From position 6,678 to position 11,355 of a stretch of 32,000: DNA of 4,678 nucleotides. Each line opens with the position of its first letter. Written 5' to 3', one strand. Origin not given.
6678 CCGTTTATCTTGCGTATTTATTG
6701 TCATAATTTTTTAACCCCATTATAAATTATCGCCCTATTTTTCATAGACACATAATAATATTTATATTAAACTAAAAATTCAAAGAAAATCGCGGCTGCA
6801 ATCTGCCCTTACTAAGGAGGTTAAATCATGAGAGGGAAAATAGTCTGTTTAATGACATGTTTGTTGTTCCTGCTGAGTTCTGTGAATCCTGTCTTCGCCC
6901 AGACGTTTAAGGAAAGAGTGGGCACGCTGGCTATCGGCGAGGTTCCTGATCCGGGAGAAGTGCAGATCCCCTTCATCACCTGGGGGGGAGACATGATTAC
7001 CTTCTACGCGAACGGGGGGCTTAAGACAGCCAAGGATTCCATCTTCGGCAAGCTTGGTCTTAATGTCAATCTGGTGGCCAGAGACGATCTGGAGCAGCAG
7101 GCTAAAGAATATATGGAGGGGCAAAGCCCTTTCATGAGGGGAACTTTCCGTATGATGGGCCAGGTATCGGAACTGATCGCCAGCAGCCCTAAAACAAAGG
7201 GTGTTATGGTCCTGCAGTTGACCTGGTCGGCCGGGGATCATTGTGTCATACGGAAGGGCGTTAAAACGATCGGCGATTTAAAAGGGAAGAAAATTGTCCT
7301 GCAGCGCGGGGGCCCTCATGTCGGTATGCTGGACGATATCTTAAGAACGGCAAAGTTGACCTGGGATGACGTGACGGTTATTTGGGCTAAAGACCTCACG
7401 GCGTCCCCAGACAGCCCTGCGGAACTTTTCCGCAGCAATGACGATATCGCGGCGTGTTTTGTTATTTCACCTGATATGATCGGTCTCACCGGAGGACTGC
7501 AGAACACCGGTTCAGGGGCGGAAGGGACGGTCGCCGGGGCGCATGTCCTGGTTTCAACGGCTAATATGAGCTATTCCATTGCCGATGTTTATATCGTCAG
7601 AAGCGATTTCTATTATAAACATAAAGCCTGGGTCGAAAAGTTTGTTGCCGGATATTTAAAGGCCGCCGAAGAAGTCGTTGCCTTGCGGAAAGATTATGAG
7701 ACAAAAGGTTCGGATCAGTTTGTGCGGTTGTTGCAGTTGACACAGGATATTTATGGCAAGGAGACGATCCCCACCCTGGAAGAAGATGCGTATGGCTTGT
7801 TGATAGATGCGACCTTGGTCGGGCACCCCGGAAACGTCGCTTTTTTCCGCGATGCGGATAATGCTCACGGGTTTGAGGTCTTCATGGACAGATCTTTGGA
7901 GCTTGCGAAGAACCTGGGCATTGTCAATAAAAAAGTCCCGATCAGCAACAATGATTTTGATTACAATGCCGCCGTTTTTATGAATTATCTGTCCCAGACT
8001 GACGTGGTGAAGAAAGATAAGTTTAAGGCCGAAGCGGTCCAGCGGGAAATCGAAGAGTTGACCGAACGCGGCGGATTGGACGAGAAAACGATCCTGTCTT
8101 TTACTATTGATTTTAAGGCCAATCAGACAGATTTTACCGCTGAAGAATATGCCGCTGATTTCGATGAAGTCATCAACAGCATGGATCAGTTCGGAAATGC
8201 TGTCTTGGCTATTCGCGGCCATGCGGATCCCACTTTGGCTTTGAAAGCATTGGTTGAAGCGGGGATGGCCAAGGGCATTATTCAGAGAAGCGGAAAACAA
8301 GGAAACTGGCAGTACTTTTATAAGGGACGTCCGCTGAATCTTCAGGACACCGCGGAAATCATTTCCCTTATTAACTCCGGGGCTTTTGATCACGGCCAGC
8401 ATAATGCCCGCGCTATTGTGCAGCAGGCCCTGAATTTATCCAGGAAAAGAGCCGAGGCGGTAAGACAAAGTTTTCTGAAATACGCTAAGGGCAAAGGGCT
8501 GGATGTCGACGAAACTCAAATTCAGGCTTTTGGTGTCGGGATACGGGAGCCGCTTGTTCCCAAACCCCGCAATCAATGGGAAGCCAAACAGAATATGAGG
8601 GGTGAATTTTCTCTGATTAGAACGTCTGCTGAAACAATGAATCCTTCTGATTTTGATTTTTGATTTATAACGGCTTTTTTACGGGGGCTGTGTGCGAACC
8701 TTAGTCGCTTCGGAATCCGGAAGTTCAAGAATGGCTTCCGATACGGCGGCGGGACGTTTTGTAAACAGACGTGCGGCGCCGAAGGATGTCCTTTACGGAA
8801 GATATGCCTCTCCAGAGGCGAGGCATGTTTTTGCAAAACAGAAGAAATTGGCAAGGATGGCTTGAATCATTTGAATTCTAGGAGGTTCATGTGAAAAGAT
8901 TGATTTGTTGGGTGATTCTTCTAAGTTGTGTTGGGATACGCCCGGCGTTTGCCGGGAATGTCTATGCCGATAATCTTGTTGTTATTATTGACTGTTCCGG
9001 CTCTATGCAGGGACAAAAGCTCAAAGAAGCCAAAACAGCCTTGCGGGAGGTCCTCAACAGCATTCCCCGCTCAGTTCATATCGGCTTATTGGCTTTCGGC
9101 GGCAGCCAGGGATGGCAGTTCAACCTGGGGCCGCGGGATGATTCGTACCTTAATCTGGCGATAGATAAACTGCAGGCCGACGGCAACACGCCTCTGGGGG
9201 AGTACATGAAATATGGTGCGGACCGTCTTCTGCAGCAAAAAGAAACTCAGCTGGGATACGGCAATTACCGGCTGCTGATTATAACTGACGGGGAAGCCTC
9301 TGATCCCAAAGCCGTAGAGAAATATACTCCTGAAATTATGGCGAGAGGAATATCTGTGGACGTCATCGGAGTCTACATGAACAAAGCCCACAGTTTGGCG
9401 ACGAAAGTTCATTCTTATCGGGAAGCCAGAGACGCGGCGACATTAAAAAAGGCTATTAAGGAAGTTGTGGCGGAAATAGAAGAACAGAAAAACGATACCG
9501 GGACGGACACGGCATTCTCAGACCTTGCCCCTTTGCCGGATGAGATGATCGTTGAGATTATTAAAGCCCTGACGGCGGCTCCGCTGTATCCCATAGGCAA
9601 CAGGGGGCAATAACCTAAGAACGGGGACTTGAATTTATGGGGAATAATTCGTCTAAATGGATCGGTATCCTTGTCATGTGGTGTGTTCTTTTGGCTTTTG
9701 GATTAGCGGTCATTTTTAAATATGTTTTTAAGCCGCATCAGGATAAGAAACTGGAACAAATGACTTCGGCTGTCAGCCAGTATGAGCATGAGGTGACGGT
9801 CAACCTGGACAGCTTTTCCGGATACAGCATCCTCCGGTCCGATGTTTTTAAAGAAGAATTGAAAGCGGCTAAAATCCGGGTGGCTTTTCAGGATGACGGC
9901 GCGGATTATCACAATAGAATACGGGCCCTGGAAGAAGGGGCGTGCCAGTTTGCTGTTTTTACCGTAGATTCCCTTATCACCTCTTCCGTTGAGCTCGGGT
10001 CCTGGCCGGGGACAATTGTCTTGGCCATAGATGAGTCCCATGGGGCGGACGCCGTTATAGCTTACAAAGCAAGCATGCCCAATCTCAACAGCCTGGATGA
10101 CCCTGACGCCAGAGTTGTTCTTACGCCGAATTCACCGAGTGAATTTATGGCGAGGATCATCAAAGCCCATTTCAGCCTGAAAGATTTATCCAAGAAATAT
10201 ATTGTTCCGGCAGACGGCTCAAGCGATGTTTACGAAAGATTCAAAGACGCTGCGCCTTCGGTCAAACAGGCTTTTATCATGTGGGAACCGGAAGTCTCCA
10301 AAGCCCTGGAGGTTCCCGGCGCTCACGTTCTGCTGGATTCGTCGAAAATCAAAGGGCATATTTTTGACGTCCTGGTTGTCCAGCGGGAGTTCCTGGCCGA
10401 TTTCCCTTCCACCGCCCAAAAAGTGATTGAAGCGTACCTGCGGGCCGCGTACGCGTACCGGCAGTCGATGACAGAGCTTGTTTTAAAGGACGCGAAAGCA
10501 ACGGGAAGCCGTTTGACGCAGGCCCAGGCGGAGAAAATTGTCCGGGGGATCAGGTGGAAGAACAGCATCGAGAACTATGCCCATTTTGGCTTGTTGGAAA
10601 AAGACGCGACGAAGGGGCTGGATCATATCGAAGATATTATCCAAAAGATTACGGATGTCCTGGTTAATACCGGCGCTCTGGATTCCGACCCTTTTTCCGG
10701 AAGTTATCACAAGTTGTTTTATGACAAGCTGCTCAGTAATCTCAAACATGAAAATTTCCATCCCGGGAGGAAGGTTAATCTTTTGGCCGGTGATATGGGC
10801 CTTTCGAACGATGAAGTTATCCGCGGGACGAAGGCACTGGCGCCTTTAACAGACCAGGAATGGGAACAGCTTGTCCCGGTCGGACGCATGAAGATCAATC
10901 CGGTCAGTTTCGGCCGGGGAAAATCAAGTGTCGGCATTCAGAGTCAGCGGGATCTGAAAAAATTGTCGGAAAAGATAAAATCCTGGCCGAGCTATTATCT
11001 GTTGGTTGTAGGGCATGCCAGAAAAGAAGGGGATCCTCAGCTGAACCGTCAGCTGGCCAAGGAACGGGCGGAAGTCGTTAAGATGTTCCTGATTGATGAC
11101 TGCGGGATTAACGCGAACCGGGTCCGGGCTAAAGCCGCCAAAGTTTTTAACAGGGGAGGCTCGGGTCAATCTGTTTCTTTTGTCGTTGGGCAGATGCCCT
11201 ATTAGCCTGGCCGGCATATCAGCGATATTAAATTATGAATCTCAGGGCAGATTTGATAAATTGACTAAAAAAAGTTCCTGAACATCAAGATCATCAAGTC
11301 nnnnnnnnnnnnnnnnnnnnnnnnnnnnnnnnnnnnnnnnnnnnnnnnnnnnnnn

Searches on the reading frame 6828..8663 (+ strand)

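Call 11: search_protein_families(library=pfam, proteins=[window:6828-8663:+], max_evalue=0.001)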
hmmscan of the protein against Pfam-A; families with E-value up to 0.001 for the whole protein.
window:6828-8663:+ (611 aa): 2 families
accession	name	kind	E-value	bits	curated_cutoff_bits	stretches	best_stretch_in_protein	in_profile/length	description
PF09084.16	NMT1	-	3.4e-06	27.6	20.5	1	75-284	18-210/216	NMT1/THI5 like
PF00691.25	OmpA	-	0.00062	20.5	27.2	0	525-580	40-89/98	OmpA family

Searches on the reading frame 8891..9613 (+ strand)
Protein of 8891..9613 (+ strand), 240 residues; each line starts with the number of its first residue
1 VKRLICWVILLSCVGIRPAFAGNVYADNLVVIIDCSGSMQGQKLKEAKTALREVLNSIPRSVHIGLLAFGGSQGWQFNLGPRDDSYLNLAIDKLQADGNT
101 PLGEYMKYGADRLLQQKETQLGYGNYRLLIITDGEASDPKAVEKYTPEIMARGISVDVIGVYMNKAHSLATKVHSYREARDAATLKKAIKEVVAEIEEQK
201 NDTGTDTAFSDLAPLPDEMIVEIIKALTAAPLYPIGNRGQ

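Call 11: search_protein_families(library=pfam, proteins=[window:8891-9613:+], max_evalue=0.001)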
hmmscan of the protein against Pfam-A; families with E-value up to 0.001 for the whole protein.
window:8891-9613:+ (240 aa): 3 families
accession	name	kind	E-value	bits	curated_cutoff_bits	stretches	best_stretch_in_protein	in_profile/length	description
PF00092.34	VWA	-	1e-16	62.1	23.8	1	28-167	1-145/174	von Willebrand factor type A domain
PF13519.12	VWA_2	-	4.6e-12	47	27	1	29-135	1-107/107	von Willebrand factor type A domain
PF13768.12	VWA_3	-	1.7e-06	28.6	27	1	28-160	2-132/155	von Willebrand factor type A domain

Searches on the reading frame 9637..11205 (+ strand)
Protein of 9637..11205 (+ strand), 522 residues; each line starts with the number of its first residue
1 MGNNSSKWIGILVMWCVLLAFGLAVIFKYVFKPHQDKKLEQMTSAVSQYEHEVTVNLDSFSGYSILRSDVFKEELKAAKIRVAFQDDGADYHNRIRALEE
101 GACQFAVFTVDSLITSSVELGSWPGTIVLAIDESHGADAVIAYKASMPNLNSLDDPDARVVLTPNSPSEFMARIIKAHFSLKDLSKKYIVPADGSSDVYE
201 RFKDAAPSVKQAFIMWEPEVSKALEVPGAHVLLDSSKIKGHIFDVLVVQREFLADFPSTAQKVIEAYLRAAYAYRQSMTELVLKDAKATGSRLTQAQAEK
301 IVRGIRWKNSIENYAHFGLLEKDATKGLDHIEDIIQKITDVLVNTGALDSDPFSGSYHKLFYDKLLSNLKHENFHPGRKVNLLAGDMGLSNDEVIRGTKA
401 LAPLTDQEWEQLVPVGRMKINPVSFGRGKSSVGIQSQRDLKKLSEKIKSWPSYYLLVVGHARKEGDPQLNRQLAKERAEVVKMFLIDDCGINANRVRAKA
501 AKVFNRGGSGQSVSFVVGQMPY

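Call 11: search_protein_families(library=pfam, proteins=[window:9637-11205:+], max_evalue=0.001)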
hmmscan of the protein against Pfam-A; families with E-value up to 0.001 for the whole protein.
window:9637-11205:+ (522 aa): 1 family
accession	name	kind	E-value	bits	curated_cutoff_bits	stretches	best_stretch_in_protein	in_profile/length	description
PF00691.25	OmpA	-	3.8e-08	34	27.2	1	425-500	2-78/98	OmpA family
